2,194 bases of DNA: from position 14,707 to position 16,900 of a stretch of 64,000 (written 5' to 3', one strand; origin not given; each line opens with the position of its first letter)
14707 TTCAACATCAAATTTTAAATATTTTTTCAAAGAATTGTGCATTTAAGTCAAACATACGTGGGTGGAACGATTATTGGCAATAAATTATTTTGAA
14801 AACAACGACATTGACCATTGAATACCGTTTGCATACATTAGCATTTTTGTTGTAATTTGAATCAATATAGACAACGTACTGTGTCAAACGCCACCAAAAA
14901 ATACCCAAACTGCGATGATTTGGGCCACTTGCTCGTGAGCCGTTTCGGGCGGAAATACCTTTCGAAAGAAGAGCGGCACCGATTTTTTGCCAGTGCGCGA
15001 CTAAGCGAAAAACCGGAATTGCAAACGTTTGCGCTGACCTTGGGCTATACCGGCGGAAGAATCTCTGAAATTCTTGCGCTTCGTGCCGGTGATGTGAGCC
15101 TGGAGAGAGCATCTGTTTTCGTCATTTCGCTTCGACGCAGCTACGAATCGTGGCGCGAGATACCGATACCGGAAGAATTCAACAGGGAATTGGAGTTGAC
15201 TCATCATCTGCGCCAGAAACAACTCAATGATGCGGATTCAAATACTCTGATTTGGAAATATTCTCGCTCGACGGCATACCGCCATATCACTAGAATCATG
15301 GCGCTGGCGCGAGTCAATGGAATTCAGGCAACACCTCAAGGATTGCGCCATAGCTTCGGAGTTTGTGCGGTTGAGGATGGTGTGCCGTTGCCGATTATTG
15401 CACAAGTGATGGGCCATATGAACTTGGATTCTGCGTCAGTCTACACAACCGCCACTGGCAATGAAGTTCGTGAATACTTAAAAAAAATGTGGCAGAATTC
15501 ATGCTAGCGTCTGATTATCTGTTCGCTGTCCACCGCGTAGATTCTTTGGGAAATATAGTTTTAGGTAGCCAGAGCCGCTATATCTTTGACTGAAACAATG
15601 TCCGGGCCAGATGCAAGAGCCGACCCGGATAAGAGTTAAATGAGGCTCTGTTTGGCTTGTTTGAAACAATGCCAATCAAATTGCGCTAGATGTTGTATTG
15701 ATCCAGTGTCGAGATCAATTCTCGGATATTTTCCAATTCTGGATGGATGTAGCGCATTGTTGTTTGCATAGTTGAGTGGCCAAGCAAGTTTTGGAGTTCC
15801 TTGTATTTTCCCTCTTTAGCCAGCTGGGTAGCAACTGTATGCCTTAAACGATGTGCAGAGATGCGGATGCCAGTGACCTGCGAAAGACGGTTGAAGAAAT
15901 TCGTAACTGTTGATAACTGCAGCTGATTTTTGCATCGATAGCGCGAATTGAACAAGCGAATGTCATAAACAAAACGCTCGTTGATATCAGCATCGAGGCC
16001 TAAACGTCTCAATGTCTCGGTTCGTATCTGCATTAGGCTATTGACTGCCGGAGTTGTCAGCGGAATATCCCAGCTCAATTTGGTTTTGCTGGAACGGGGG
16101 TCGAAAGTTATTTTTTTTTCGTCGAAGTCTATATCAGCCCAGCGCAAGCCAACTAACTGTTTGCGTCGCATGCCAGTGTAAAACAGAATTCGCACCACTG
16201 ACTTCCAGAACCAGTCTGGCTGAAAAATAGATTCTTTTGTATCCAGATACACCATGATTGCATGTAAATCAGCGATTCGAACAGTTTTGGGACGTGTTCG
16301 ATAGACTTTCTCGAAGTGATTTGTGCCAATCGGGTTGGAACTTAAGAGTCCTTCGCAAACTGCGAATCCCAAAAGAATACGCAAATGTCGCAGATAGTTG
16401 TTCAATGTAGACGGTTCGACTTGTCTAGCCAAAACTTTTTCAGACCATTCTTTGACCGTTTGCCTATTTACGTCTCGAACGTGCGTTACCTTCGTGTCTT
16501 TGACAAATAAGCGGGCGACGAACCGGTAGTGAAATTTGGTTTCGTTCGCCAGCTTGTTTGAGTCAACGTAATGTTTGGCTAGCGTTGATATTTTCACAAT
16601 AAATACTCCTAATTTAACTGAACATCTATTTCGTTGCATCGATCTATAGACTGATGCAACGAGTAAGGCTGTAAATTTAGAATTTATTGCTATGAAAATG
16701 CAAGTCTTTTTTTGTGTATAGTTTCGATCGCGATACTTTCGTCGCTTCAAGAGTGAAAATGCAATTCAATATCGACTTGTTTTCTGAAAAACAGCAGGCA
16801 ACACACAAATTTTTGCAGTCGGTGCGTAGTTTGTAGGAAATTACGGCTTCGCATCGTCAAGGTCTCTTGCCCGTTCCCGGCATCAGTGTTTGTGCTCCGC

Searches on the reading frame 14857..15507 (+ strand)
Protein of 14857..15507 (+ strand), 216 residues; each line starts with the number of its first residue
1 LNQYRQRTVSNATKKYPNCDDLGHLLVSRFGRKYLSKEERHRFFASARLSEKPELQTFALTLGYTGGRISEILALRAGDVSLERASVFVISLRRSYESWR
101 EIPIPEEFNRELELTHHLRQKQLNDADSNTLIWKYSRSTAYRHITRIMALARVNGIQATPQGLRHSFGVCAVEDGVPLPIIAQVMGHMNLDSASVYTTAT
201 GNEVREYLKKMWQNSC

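Call 19: search_protein_families(library=pfam, proteins=[window:14857-15507:+])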
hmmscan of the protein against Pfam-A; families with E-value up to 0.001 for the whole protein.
window:14857-15507:+ (216 aa): 1 family
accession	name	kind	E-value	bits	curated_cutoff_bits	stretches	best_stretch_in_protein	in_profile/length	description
PF00589.27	Phage_integrase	-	1.1e-16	61.5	27.1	1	34-200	2-169/172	Phage integrase family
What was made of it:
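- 14857..15507 (+): Short tyrosine recombinase (int2), catalytic domain only. Pfam Phage_integrase (call 19).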

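Call 71: search_protein_families(library=ncbifam, proteins=[window:14857-15507:+], max_evalue=0.00001)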
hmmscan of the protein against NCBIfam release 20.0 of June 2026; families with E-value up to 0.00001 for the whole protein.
window:14857-15507:+ (216 aa): 9 families
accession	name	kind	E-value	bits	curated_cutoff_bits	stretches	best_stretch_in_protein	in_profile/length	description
NF040815.2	recomb_XerA_Arch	equivalog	6.5e-19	68.5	220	1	32-206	94-261/263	site-specific tyrosine recombinase/integron integrase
TIGR02225.1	recomb_XerD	equivalog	1.9e-14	53.7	329.6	1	33-211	102-286/290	site-specific tyrosine recombinase XerD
NF001399.0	PRK00283.1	subfamily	5.3e-13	48.9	279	1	33-210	112-294/300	tyrosine recombinase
TIGR02224.1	recomb_XerC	equivalog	2.6e-11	43.4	335.15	1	35-211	107-289/295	tyrosine recombinase XerC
NF040693.1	recomb_GmtY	equivalog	7.9e-10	38.5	340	1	158-208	391-441/441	gamma-mobile-trio recombinase GmtY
TIGR02249.1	integrase_gron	subfamily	2.2e-08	33.8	265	0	138-199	240-300/315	integron integrase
NF003462.0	PRK05084.1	equivalog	5.8e-07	28.6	267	1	54-211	197-356/360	tyrosine recombinase XerS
NF007370.0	PRK09870.1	subfamily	2e-06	27.6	221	1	58-200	35-180/200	tyrosine-type DNA invertase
NF007371.0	PRK09871.1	subfamily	3.6e-06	26.6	222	1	32-200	4-175/198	tyrosine-type DNA invertase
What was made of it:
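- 14857..15507 (+): XerD/XerA-like in NCBIfam (call 71).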

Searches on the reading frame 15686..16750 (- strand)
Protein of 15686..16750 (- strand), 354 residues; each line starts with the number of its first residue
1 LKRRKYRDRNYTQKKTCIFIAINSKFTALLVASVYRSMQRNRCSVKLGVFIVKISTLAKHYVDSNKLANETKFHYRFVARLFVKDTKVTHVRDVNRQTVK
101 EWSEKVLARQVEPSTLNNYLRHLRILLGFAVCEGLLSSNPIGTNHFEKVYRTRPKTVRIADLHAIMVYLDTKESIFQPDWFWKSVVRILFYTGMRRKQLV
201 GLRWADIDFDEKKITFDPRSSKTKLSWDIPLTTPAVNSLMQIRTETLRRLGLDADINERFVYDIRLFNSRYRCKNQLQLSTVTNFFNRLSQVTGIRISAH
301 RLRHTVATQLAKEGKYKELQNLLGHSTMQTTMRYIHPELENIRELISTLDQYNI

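Call 3: search_protein_families(library=pfam, proteins=[window:15686-16750:-])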
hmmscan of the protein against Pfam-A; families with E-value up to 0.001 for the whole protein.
window:15686-16750:- (354 aa): 1 family
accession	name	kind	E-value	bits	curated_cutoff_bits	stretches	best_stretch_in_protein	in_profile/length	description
PF00589.27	Phage_integrase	-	2e-25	90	27.1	1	183-338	25-169/172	Phage integrase family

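Call 4: search_protein_families(library=ncbifam, proteins=[window:15686-16750:-])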
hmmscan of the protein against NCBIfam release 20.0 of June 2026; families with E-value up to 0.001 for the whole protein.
window:15686-16750:- (354 aa): 10 families
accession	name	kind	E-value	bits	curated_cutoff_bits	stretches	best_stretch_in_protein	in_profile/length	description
NF040815.2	recomb_XerA_Arch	equivalog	9.2e-26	91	220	1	63-344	8-261/263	site-specific tyrosine recombinase/integron integrase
TIGR02225.1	recomb_XerD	equivalog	4.4e-25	88.6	329.6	1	65-347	11-284/290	site-specific tyrosine recombinase XerD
TIGR02224.1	recomb_XerC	equivalog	4.1e-23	82.2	335.15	1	82-344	32-284/295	tyrosine recombinase XerC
NF001399.0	PRK00283.1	subfamily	7.8e-23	81.2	279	1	67-347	22-293/300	tyrosine recombinase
NF003462.0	PRK05084.1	equivalog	8.3e-18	64.2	267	1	185-350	200-357/360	tyrosine recombinase XerS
TIGR02249.1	integrase_gron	subfamily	1.8e-13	50.6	265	2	296-350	258-313/315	integron integrase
NF002331.0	PRK01287.1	subfamily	9.8e-13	47.8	371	1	70-343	50-318/365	site-specific tyrosine recombinase XerC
NF011946.0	PRK15417.1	equivalog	9.1e-08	31.6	435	1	281-336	256-314/337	integron integrase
NF041502.1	integrase_1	equivalog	1.3e-06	27.4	350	1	277-344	297-367/484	site-specific integrase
NF007371.0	PRK09871.1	subfamily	0.00098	18.7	222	0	188-335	34-172/198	tyrosine-type DNA invertase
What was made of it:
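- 15686..16750 (-): Island tyrosine integrase. The probable true start is the GTG at 16597 (303 aa, as in relatives). Calls 3 and 4.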
